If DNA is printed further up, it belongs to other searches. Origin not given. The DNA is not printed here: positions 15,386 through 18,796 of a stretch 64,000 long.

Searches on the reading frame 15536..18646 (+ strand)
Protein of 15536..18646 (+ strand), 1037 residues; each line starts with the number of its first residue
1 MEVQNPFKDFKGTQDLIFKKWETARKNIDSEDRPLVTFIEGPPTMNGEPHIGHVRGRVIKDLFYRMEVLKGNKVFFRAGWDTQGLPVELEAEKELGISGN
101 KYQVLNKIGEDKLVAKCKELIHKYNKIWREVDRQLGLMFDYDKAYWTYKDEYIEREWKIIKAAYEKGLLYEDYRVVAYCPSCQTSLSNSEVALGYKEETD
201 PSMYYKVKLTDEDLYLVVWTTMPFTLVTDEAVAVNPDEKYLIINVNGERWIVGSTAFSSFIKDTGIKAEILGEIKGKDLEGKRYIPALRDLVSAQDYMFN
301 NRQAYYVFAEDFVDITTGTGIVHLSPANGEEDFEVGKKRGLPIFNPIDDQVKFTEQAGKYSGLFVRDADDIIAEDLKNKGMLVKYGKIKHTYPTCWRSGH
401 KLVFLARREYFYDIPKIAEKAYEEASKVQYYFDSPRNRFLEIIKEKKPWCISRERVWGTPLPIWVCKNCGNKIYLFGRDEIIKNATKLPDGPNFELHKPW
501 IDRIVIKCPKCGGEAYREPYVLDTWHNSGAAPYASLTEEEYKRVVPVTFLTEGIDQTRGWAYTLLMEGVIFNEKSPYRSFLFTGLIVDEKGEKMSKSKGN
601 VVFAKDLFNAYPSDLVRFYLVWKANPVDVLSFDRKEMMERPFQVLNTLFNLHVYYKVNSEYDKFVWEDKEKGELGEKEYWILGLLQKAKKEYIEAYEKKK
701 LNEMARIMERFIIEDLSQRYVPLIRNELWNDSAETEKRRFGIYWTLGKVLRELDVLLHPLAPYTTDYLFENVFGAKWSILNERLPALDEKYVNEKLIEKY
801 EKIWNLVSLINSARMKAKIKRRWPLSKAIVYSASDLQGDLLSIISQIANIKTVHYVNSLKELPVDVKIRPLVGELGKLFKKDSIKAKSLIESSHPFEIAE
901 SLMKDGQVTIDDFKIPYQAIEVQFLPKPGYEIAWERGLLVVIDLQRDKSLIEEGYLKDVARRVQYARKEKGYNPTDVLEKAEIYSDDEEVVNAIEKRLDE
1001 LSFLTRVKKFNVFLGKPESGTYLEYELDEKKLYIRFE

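Call 19: search_protein_families(library=pfam, proteins=[window:15536-18646:+], max_evalue=0.001)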
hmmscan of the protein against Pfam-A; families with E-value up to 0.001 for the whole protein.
window:15536-18646:+ (1037 aa): 6 families
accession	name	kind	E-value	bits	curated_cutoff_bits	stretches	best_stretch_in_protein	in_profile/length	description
PF00133.28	tRNA-synt_1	-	7.9e-94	315.2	22.7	1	29-626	18-407/414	tRNA synthetases class I (I, L, M and V)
PF09334.17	tRNA-synt_1g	-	1.5e-27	96.8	20.1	2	45-191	10-135/391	tRNA synthetases class I (M)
PF08264.19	Anticodon_1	-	2.8e-24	86.1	25.1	1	680-828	3-147/148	Anticodon-binding domain of tRNA ligase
PF19302.4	DUF5915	-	1.5e-16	60.9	27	1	843-1000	3-160/195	Domain of unknown function (DUF5915)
PF01406.26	tRNA-synt_1e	-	4.7e-07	29.9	27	1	574-623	235-283/301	tRNA synthetases class I (C) catalytic domain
PF01921.24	tRNA-synt_1f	-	3e-06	26.8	27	1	569-635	258-323/360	tRNA synthetases class I (K)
